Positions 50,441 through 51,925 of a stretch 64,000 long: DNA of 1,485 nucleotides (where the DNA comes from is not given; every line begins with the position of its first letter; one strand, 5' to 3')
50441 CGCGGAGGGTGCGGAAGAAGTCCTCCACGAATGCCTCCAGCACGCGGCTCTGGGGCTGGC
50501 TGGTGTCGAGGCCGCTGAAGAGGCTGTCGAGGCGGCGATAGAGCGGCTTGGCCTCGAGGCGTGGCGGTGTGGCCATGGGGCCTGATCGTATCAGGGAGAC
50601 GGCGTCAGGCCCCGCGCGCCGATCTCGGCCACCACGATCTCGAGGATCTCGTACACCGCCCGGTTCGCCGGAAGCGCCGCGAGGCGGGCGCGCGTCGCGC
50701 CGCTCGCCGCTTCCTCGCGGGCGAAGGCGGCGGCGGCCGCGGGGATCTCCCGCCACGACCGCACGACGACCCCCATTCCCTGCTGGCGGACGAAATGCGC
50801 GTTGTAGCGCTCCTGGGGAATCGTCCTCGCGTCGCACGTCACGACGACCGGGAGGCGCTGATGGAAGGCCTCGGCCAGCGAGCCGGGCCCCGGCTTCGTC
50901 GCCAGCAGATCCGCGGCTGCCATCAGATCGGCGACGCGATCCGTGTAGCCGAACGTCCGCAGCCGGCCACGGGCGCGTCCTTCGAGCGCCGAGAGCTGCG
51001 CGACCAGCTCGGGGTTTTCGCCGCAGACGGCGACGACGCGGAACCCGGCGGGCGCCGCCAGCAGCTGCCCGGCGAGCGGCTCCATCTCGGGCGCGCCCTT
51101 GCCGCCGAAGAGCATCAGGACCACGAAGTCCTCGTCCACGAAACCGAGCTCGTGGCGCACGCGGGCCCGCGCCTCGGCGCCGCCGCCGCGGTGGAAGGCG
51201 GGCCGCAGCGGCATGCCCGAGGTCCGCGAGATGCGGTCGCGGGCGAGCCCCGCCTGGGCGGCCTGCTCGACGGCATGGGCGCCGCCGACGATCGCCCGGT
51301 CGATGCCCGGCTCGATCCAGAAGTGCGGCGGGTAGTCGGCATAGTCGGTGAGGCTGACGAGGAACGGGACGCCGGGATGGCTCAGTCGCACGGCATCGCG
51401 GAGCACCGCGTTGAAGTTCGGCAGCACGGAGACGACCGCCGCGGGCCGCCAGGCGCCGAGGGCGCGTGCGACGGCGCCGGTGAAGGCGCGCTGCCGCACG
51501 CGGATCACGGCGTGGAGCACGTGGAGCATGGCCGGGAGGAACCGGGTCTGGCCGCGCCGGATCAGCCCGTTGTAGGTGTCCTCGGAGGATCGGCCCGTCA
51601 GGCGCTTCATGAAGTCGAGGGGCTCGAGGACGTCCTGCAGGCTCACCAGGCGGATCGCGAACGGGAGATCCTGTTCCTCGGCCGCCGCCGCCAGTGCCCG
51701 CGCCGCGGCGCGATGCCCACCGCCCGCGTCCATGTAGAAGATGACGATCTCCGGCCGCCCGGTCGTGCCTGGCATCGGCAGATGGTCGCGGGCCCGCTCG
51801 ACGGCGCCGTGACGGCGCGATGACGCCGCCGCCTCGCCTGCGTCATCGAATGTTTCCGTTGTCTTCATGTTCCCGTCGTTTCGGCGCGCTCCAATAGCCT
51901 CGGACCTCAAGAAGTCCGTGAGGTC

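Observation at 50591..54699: A phosphoester/lipid-remodelling gene cluster directly upstream of the Pho regulon: candidate phosphate-starvation membrane-lipid replacement and Pi-scavenging module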

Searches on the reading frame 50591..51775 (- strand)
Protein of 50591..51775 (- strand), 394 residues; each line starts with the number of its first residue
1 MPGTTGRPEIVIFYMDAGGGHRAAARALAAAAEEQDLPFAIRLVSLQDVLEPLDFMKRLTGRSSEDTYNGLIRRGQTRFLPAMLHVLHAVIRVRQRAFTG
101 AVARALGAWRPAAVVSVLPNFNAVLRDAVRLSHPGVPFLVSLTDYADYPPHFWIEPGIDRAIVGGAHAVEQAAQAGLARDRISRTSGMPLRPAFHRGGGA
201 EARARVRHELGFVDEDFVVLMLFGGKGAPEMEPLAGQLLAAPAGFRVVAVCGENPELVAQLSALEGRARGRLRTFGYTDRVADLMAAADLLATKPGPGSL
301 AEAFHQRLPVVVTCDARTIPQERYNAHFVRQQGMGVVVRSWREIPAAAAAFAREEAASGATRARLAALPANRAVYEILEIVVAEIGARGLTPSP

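Call 7: search_protein_families(library=pfam, proteins=[window:50591-51775:-], max_evalue=0.01)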
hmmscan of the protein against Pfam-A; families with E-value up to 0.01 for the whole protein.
window:50591-51775:- (394 aa): 3 families
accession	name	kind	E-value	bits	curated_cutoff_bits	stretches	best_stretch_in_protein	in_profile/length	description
PF04101.22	Glyco_tran_28_C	-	1.2e-05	25.9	22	1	245-339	31-124/166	Glycosyltransferase family 28 C-terminal domain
PF06925.17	MGDG_synth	-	0.0047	17.5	25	1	97-185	76-165/169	Monogalactosyldiacylglycerol (MGDG) synthase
PF13692.12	Glyco_trans_1_4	-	0.0056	17.4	27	0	248-319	36-111/142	Glycosyl transferases group 1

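Call 8: search_protein_families(library=ncbifam, proteins=[window:50591-51775:-], max_evalue=0.01)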
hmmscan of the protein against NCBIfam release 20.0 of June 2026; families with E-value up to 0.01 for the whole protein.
window:50591-51775:- (394 aa): 3 families
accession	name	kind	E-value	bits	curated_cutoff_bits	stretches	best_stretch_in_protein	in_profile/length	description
NF010135.0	PRK13609.1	equivalog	9.8e-29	100.4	500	1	102-387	96-371/388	diglucosyl diacylglycerol synthase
NF010134.0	PRK13608.1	equivalog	1.7e-14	53.7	557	1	136-349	128-333/391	diglucosyl diacylglycerol synthase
TIGR01133.1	murG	equivalog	2.9e-05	23.3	250.25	1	209-345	176-313/353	undecaprenyldiphospho-muramoylpentapeptide beta-N-acetylglucosaminyltransferase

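Call 13: find_homologous_proteins(query=window:50591-51775:-)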
Query window:50591-51775:- (394 aa): 5691 proteins with E <= 0.001 among 8000 candidates; the best 120 are listed.
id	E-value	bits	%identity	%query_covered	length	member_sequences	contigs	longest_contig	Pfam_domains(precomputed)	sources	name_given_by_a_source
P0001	9.9e-253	856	100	100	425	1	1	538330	PF04101.23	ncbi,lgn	-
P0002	5.0e-204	696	84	98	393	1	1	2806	PF06925.18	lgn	-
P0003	2.3e-193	661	78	98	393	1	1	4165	PF04101.23,PF06925.18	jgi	jgi:1,2-diacylglycerol 3-beta-galactosyltransferase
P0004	3.1e-189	647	75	100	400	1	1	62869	PF04101.23,PF06925.18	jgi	jgi:UDP-N-acetylglucosamine:LPS N-acetylglucosamine transferase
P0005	4.6e-189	647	79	96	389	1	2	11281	PF04101.23,PF06925.18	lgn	-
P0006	7.7e-185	633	76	98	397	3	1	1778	PF04101.23,PF06925.18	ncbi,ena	-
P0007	1.9e-163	562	68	96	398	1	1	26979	PF06925.18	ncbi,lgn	-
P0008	1.3e-141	490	61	98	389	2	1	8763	PF04101.23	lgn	-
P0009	1.5e-141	490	59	97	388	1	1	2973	PF06925.18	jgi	jgi:UDP-N-acetylglucosamine:LPS N-acetylglucosamine transferase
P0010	1.8e-140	487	60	98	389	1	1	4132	PF04101.23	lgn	-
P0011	6.7e-140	485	59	97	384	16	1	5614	PF04101.23,PF06925.18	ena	-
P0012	1.5e-139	484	59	97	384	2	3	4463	PF04101.23,PF06925.18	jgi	jgi:hypothetical protein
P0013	3.3e-139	482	60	96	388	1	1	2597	PF04101.23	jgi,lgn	jgi:1,2-diacylglycerol 3-beta-galactosyltransferase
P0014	2.9e-138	479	59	97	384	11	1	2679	PF04101.23,PF06925.18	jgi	jgi:UDP-N-acetylglucosamine:LPS N-acetylglucosamine transferase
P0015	2.2e-137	476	59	98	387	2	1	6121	PF04101.23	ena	-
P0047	1.7e-131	457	58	97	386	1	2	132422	PF06925.18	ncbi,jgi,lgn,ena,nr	ncbi:MAG TPA: galactosyldiacylglycerol synthase [Vicinamibacteria bacterium]|nr:galactosyldiacylglyc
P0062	1.0e-130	455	58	98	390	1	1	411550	PF04101.23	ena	-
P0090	1.8e-129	450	56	97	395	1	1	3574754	PF04101.23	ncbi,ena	-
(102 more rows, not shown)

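Call 14: find_encoding_contigs(protein=P0001, flank=10000, max_places=2)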
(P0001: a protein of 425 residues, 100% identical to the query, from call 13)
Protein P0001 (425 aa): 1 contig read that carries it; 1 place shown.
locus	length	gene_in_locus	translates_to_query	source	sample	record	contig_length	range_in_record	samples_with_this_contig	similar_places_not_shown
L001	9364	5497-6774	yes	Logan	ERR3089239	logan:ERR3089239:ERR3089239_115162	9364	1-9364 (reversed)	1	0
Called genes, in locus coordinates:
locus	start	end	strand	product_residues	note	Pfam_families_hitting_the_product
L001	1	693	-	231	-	?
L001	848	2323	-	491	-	PF07396:Porin_O_P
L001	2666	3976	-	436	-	PF00884:Sulfatase (faint), PF01663:Phosphodiest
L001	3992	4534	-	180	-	PF01569:PAP2, PF22778:VCPO_2nd (faint)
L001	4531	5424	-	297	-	PF13263:PHP_C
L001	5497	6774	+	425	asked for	PF04101:Glyco_tran_28_C (weak)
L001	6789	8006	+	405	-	PF07228:SpoIIE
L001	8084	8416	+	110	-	PF02583:Trns_repr_metal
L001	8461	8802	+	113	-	PF00085:Thioredoxin, PF13098:Thioredoxin_2, PF13905:Thioredoxin_8 (faint)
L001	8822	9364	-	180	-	?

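Call 15: find_encoding_contigs(protein=P0004, flank=10000, max_places=2)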
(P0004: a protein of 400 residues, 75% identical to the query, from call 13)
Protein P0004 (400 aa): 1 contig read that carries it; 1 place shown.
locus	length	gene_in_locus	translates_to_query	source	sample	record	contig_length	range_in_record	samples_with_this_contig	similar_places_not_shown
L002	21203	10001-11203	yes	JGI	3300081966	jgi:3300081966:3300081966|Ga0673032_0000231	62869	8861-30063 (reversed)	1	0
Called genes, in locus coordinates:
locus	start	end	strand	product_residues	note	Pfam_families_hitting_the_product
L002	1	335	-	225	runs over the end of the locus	PF01895:PhoU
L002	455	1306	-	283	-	PF00005:ABC_tran, PF13304:AAA_21 (faint)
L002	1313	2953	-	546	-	PF00528:BPD_transp_1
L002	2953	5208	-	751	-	PF25171:Beta-prop_WDR36-Utp21_1st (faint), PF24807:WD40_CDC20-Fz (weak), PF00528:BPD_transp_1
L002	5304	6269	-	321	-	PF12849:PBP_like_2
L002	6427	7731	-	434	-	PF07396:Porin_O_P (faint)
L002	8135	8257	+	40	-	-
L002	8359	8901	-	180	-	PF01569:PAP2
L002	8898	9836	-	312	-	PF13263:PHP_C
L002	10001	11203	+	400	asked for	PF06925:MGDG_synth (weak), PF04101:Glyco_tran_28_C (weak)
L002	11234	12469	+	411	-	PF07228:SpoIIE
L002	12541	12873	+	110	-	PF02583:Trns_repr_metal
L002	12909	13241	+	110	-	PF00085:Thioredoxin, PF14595:Thioredoxin_9 (weak), PF13098:Thioredoxin_2, PF13905:Thioredoxin_8 (faint)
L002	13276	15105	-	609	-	PF00456:Transketolase_N, PF13292:DXP_synthase_N (faint), PF00676:E1_dh, PF02779:Transket_pyr, PF02780:Transketolase_C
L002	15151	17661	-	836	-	PF13188:PAS_8 (weak), PF08447:PAS_3 (faint), PF13426:PAS_9 (weak), PF00512:HisKA (weak), PF02518:HATPase_c, PF00072:Response_reg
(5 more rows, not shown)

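Call 16: find_encoding_contigs(protein=P0007, flank=10000, max_places=2)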
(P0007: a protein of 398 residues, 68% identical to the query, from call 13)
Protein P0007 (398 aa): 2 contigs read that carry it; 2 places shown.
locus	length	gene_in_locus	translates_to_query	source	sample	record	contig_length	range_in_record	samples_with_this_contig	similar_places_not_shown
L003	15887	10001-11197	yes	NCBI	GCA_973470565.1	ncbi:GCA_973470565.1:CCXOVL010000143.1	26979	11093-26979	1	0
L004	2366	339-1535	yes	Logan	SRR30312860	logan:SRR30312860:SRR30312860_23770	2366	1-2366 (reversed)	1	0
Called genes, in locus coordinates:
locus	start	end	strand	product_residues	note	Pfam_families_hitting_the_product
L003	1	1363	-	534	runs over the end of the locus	PF00528:BPD_transp_1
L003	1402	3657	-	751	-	PF24817:WD40_WDHD1_1st (faint), PF00528:BPD_transp_1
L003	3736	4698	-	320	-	PF12849:PBP_like_2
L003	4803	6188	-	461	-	PF07396:Porin_O_P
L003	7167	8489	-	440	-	PF00884:Sulfatase (faint), PF01663:Phosphodiest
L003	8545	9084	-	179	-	PF01569:PAP2, PF22778:VCPO_2nd (faint)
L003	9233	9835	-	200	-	-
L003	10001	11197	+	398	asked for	PF06925:MGDG_synth (faint)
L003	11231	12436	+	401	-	PF07228:SpoIIE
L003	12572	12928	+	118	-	PF02583:Trns_repr_metal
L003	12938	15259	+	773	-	PF04945:YHS, PF19335:HMBD, PF00122:E1-E2_ATPase, PF00702:Hydrolase, PF08282:Hydrolase_3 (faint), PF12710:HAD (weak)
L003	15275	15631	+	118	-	PF00085:Thioredoxin, PF14595:Thioredoxin_9 (weak), PF13098:Thioredoxin_2, PF13905:Thioredoxin_8 (faint)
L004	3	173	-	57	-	?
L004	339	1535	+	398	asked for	PF06925:MGDG_synth (faint)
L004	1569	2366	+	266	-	?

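Call 17: find_encoding_contigs(protein=P0047, flank=10000, max_places=2)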
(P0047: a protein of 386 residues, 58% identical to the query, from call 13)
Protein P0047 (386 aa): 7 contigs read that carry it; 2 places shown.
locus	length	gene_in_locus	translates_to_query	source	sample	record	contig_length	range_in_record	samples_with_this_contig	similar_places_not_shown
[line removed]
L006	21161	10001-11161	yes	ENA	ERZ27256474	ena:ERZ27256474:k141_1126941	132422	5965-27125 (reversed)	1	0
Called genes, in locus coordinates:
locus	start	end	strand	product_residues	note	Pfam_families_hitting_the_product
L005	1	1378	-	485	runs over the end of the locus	PF06253:MTTB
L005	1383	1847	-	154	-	PF02629:CoA_binding (weak), PF13380:CoA_binding_2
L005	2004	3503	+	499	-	PF04055:Radical_SAM, PF13186:SPASM (weak)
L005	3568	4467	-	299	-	-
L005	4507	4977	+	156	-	PF01951:Archease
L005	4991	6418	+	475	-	PF01139:RtcB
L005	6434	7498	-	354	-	PF07470:Glyco_hydro_88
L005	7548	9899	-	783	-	PF00933:Glyco_hydro_3, PF01915:Glyco_hydro_3_C, PF14310:Fn3-like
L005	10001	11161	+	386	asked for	PF06925:MGDG_synth (weak)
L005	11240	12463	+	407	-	PF07228:SpoIIE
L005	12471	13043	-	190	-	PF08534:Redoxin, PF00578:AhpC-TSA, PF00085:Thioredoxin (weak), PF13905:Thioredoxin_8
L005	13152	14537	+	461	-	PF00206:Lyase_1, PF10415:FumaraseC_C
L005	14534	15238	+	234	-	PF02517:Rce1-like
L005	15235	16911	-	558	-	PF01839:FG-GAP (faint), PF13517:FG-GAP_3, PF07593:UnbV_ASPIC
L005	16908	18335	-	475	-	PF14559:TPR_19, PF13432:TPR_16, PF13414:TPR_11, PF13432:TPR_16, PF13414:TPR_11, PF13432:TPR_16, PF13414:TPR_11, PF14559:TPR_19, +23 more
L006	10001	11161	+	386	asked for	PF06925:MGDG_synth (weak)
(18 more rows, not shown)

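Call 18: find_encoding_contigs(protein=P0090, flank=10000, max_places=2)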
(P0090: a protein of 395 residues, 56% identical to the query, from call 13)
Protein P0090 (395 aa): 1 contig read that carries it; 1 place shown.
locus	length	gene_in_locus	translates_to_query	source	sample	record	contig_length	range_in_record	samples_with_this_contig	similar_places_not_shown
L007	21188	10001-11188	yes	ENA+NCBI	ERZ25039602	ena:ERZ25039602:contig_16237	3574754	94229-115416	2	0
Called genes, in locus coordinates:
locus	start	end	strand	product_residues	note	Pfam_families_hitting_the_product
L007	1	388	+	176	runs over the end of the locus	PF00571:CBS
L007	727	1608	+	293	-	PF03372:Exo_endo_phos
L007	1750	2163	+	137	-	-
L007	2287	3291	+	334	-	PF12833:HTH_18, PF00165:HTH_AraC (weak)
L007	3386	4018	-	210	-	PF13489:Methyltransf_23, PF08003:Methyltransf_9 (faint), PF13847:Methyltransf_31 (weak), PF08241:Methyltransf_11, PF08242:Methyltransf_12, PF13649:Methyltransf_25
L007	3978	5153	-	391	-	PF11899:DUF3419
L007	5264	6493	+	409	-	PF00155:Aminotran_1_2, PF12897:Asp_aminotransf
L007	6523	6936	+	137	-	PF01951:Archease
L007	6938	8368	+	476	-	PF01139:RtcB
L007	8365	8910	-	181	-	PF01569:PAP2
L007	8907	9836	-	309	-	PF13263:PHP_C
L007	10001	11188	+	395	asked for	PF04101:Glyco_tran_28_C (weak)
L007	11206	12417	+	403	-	PF07228:SpoIIE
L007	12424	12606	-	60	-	-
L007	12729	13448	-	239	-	PF00702:Hydrolase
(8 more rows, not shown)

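Call 19: find_encoding_contigs(protein=P0062, flank=10000, max_places=2)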
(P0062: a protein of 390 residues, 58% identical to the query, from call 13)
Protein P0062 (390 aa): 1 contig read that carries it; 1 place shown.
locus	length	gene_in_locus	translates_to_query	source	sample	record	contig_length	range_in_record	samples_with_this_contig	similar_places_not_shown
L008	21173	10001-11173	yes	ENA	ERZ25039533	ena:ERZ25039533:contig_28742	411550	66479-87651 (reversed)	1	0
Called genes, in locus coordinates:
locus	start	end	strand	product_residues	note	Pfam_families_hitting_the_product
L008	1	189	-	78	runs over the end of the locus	PF01895:PhoU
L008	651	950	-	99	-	-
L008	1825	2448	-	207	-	-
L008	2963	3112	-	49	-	-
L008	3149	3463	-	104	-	-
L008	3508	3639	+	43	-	-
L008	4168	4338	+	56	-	-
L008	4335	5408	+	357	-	-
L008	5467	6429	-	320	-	PF12849:PBP_like_2, PF13531:SBP_bac_11 (faint)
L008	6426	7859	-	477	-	-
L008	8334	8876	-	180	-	PF01569:PAP2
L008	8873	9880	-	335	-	PF13263:PHP_C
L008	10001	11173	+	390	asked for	PF04101:Glyco_tran_28_C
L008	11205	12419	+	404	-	PF07228:SpoIIE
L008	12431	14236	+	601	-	PF00485:PRK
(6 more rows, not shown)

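Call 26: find_related_loci(query=A2, collection=genome_contigs, flank=10000)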
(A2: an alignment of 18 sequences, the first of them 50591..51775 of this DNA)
Query A2 (394 aa) in genome_contigs; peptide patterns used: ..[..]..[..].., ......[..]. (x = any residue, [..] = any of these).
599 stretches matched a pattern (row limit reached: there are more); 582 encode a relative of the query (tblastn E <= 1e-3); the best 80 are kept; 80 distinct loci.
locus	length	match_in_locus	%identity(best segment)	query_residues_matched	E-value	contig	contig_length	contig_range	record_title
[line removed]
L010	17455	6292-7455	56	7-393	3e-126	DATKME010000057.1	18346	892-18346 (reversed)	MAG TPA_asm: Vicinamibacteria bacterium isolate SMAG_U14703 k141_2595874, whole genome shotgun sequence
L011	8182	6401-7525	56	8-381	1e-125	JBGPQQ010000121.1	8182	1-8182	MAG: Vicinamibacteria bacterium isolate OBJ1_062018_150_29 k141_1254558_length_8182_cov_10.4344, whole genome shotgun se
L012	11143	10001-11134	58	10-386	2e-124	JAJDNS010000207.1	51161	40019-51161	MAG: Acidobacteria bacterium isolate ALSabin.143 k141_9251226, whole genome shotgun sequence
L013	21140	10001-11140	56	9-387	5e-124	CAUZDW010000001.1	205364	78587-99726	MAG: Vicinamibacteria bacterium isolate CB27_Tmax.17 genome assembly, contig: Ga0310121_10000004, whole genome shotgun s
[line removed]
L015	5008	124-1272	59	3-385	4e-118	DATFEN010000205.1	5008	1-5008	MAG TPA_asm: Vicinamibacteria bacterium isolate SMAG_U8608 k141_2060775, whole genome shotgun sequence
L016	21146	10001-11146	54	8-390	9e-116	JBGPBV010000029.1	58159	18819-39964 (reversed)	MAG: Vicinamibacteria bacterium isolate OBJ_0618_050_8 k141_1641872_length_58159_cov_30.5204, whole genome shotgun seque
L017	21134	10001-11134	54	8-385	6e-113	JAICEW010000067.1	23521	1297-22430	MAG: Vicinamibacteria bacterium isolate BD_ISSM_2_bin.32 k141_457879_length_23521_cov_10.7486, whole genome shotgun sequ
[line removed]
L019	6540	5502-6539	55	10-354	7e-107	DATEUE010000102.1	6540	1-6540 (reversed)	MAG TPA_asm: Vicinamibacteria bacterium isolate SMAG_U8333 k141_2435157, whole genome shotgun sequence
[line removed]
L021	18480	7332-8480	53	1-381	3e-105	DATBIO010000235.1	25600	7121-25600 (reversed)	MAG TPA_asm: Vicinamibacteria bacterium isolate SMAG_U3896 k141_5023432, whole genome shotgun sequence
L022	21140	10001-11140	41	7-388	2e-82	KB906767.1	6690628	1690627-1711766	Acidobacteriaceae bacterium KBS 96 genomic scaffold G004DRAFT_scaffold00001.1, whole genome shotgun sequence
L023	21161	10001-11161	41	1-393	3e-81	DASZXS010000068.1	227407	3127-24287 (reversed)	MAG TPA_asm: Bryobacteraceae bacterium isolate SMAG_U6189 k141_834005, whole genome shotgun sequence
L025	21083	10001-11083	42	12-377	1e-79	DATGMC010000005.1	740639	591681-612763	MAG TPA_asm: Bryobacteraceae bacterium isolate SMAG_U9902 k141_448549, whole genome shotgun sequence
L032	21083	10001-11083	42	7-377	8e-79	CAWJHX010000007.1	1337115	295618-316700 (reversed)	MAG: Terriglobia bacterium isolate MFD03726.bin.1.138 genome assembly, contig: contig_60048, whole genome shotgun sequen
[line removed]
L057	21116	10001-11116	42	1-377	7e-77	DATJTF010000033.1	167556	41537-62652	MAG TPA_asm: Verrucomicrobiia bacterium isolate SMAG_U15013 k141_846884, whole genome shotgun sequence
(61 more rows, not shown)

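Call 37: search_solved_structures(query=window:50591-51775:-, max_evalue=0.01)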
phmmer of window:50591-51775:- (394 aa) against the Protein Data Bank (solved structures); distinct sequences matched with E-value up to 0.01: 2.
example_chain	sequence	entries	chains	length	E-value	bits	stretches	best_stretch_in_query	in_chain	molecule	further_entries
4wyi_A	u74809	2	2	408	7.2e-25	91.3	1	7-351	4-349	Monogalactosyldiacylglycerol synthase 1, chloroplastic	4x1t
9wde_A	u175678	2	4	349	5.7e-18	68.6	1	130-358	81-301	Processive diacylglycerol beta-glucosyltransferase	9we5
